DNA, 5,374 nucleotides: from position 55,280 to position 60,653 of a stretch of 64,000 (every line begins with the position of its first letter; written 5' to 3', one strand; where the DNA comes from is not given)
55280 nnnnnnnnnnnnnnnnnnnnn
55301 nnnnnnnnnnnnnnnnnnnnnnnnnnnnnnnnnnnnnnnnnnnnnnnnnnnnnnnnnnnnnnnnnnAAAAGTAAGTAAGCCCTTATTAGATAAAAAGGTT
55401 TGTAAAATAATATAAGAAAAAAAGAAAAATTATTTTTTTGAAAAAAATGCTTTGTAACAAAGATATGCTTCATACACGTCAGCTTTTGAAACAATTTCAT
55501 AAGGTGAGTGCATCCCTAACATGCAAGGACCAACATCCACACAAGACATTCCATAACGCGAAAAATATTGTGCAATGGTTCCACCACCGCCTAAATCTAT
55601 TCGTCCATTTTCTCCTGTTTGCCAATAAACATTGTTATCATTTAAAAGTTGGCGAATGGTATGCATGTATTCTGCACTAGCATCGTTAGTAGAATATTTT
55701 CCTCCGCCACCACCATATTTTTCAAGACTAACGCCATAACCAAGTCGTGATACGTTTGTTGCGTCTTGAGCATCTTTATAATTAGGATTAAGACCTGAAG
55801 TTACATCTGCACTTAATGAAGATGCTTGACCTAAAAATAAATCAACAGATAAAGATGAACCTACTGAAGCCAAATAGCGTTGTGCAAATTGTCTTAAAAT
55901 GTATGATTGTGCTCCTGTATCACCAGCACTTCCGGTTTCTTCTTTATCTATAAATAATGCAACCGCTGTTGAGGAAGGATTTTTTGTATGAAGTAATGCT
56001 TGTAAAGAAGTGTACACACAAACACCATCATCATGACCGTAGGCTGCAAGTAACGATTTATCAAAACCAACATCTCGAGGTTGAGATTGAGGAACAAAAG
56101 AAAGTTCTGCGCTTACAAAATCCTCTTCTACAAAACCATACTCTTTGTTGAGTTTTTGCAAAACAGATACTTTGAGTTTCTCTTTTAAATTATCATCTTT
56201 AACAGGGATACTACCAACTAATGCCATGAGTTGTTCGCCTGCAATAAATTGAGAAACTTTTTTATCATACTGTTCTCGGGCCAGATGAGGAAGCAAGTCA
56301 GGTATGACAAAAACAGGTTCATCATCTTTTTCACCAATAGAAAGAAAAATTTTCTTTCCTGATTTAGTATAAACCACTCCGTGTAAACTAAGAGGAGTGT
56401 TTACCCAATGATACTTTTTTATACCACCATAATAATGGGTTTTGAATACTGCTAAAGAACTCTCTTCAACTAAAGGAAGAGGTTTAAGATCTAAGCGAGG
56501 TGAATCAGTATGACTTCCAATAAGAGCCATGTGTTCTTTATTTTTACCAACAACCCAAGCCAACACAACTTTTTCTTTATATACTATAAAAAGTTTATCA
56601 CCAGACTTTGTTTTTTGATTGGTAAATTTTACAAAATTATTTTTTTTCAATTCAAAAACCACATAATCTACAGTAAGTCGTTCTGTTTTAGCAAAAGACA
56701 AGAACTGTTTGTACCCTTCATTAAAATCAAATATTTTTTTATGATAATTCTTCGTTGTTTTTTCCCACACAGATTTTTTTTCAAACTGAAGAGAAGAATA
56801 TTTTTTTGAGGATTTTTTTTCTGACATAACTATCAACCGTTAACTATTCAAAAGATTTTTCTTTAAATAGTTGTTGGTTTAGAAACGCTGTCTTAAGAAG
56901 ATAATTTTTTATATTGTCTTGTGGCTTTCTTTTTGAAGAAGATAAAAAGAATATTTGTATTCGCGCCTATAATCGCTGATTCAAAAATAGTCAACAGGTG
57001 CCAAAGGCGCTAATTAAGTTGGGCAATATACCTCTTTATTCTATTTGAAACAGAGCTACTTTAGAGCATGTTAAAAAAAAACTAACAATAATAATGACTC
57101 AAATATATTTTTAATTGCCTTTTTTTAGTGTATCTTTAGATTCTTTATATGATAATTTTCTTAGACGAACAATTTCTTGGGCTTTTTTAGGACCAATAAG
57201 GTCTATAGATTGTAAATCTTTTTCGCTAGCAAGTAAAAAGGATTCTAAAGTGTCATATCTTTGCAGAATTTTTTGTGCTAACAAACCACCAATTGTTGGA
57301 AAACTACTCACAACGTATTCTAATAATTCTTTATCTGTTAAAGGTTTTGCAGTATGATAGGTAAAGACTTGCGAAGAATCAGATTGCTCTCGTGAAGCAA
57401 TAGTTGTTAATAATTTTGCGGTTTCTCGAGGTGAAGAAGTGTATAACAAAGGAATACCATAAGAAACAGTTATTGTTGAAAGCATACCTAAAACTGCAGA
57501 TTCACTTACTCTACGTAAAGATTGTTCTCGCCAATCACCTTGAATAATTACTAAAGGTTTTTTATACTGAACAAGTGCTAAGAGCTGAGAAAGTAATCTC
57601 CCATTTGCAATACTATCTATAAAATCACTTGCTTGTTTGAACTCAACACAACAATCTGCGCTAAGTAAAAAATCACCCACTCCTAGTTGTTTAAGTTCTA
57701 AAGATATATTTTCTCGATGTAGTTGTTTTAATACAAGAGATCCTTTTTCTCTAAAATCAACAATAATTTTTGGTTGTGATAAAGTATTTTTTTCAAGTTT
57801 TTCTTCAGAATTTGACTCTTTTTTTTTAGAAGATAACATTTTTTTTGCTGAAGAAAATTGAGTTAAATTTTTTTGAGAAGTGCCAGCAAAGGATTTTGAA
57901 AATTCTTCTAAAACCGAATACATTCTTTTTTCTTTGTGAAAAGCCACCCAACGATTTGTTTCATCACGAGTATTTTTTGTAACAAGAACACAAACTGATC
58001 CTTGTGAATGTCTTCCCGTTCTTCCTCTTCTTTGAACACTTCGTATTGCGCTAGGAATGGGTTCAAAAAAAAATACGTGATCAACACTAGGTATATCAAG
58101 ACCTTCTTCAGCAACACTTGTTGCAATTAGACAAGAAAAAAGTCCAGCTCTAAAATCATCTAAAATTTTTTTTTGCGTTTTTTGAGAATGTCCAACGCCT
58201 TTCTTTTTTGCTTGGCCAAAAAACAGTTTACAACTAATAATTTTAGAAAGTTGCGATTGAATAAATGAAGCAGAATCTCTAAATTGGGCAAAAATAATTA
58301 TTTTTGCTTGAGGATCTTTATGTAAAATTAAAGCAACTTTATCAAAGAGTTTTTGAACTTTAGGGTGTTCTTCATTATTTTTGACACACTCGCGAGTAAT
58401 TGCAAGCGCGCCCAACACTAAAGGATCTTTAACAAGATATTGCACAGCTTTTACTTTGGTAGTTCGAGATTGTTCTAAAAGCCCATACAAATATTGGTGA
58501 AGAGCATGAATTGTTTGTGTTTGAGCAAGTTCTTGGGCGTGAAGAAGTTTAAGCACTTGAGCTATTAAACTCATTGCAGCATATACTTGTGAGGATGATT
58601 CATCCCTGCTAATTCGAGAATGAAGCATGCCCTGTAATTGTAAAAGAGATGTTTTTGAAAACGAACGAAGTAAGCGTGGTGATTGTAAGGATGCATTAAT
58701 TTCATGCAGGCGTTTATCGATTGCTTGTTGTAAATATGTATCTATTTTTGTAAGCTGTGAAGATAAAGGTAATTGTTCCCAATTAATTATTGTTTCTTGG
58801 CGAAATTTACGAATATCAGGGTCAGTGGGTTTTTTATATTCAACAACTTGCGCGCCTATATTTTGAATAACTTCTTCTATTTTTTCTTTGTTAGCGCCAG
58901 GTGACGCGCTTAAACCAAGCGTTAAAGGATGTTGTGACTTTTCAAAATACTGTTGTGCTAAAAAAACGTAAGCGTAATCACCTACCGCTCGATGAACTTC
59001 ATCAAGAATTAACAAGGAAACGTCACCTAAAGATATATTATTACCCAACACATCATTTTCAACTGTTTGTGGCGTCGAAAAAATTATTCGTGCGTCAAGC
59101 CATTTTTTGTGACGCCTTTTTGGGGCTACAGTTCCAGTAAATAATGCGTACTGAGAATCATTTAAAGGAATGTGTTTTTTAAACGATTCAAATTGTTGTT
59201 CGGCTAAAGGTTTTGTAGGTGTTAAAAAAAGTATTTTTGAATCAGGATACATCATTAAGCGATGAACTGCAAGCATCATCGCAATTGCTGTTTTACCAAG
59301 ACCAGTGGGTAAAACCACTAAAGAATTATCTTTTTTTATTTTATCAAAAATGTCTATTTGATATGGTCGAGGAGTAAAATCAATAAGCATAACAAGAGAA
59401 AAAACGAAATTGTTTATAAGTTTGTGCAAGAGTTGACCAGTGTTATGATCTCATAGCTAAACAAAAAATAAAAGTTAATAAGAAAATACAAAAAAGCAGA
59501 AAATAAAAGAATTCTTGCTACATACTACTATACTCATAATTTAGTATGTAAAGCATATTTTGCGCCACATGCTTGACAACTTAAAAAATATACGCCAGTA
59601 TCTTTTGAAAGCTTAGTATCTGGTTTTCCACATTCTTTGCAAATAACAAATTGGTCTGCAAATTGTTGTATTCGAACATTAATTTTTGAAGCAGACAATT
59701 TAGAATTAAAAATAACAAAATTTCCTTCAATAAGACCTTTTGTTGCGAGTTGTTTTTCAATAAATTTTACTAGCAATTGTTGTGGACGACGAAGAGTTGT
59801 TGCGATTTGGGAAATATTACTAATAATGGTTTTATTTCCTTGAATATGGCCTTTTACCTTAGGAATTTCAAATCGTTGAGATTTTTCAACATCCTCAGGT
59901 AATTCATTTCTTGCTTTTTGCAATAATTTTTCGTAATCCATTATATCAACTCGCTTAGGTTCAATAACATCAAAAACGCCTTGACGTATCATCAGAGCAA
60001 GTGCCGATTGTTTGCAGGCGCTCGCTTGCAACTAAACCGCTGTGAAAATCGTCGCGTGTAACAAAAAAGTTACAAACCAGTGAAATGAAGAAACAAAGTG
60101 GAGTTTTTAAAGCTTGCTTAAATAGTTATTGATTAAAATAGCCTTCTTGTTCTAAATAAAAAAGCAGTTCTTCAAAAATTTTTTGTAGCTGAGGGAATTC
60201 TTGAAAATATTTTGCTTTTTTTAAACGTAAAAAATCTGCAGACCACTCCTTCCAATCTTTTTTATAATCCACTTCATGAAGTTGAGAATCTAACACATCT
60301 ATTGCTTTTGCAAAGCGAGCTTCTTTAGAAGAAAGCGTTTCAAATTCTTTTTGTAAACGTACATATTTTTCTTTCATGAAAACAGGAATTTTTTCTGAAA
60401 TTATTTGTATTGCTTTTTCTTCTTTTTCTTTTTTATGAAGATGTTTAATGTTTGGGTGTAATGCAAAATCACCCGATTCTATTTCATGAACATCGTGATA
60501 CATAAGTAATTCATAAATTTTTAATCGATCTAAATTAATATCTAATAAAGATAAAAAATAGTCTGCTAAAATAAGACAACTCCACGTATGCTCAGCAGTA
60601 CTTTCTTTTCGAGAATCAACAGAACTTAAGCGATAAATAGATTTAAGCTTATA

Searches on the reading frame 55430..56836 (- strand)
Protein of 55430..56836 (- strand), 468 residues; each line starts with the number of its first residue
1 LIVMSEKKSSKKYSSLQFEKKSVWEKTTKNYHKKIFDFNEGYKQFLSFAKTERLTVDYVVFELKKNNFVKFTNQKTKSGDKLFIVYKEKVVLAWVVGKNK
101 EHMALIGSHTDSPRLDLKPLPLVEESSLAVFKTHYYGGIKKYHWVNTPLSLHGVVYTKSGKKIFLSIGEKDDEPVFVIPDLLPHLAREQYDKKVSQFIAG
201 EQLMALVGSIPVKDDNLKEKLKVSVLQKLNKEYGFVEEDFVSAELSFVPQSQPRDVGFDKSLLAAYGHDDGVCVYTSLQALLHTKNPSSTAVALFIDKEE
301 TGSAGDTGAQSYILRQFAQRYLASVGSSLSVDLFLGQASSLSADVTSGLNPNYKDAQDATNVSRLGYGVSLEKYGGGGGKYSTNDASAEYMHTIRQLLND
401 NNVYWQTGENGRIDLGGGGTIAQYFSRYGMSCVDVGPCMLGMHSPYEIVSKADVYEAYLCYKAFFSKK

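Call 20: search_protein_families(library=pfam, proteins=[window:55430-56836:-], max_evalue=0.001)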
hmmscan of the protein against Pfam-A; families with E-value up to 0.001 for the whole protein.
window:55430-56836:- (468 aa): 1 family
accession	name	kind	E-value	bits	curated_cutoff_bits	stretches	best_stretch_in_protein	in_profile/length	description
PF02127.20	Peptidase_M18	-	1.7e-88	297.8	24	1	45-465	1-432/432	Aminopeptidase I zinc metalloprotease (M18)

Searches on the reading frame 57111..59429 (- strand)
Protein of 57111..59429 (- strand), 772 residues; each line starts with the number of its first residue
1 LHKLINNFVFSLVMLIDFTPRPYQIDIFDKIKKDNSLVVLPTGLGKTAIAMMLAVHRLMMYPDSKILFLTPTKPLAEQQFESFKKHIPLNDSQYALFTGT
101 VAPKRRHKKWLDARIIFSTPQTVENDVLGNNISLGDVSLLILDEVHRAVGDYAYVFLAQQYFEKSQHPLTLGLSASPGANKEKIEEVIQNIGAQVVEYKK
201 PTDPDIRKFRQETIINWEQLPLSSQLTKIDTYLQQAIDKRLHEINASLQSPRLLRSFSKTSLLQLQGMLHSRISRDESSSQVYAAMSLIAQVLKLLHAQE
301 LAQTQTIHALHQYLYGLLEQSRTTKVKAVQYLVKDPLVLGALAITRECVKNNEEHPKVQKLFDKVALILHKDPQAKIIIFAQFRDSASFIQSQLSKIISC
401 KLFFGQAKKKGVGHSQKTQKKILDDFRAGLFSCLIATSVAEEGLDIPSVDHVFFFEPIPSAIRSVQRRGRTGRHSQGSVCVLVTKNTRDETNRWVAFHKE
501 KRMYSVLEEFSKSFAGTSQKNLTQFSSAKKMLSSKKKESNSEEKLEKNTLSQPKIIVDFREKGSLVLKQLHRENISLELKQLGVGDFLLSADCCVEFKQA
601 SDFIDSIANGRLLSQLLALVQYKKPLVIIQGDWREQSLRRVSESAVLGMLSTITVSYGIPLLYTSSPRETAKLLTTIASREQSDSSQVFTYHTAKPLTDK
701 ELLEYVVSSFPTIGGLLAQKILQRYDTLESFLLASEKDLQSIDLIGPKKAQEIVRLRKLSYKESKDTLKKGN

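Call 20: search_protein_families(library=pfam, proteins=[window:57111-59429:-], max_evalue=0.001)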
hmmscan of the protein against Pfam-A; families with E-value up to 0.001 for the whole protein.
window:57111-59429:- (772 aa): 8 families
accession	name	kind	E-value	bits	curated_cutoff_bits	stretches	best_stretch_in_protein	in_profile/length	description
PF02732.21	ERCC4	-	1.6e-23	83.6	24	1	557-676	1-139/140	ERCC4 domain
PF00270.35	DEAD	-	8.7e-23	81.3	26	1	21-182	1-165/167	DEAD/DEAH box helicase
PF04851.21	ResIII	-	1.2e-21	77.7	22.5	1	18-177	2-162/164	Type III restriction enzyme, res subunit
PF00271.37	Helicase_C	-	7.7e-21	74.9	23.5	1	366-474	7-109/110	Helicase conserved C-terminal domain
PF21210.2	RNA_helicase_helical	-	1.1e-10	42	27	1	255-337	22-102/108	Putative ATP-dependent RNA helicase, helical bundle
PF12826.13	HHH_2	-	1.4e-05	25.6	27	1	711-754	9-52/64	Helix-hairpin-helix motif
PF14520.12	HHH_5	-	0.00016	22.6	27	1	709-754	6-52/57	Helix-hairpin-helix domain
PF22590.2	Cas3-like_C_2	-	0.00016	22.3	27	0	430-475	63-105/106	CRISPR-associated nuclease/helicase Cas3, C-terminal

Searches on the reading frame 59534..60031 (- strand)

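Call 20: search_protein_families(library=pfam, proteins=[window:59534-60031:-], max_evalue=0.001)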
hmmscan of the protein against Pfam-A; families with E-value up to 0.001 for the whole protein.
window:59534-60031:- (165 aa): 1 family
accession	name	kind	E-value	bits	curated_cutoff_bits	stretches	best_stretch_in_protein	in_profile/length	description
PF01873.23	eIF-5_eIF-2B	-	1.3e-33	115.8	27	1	48-158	5-117/117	Domain found in IF2B/IF5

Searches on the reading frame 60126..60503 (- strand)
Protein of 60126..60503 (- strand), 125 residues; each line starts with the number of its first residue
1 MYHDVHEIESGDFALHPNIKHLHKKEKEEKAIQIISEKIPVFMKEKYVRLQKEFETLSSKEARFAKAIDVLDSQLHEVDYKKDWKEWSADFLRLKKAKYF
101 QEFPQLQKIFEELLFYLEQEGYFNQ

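Call 20: search_protein_families(library=pfam, proteins=[window:60126-60503:-], max_evalue=0.001)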
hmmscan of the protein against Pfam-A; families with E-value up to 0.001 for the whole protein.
window:60126-60503:- (125 aa): 1 family
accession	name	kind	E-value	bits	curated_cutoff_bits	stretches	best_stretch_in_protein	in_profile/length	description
PF13023.12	HD_3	-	7.6e-15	55.6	22.5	1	2-96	56-151/165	HD domain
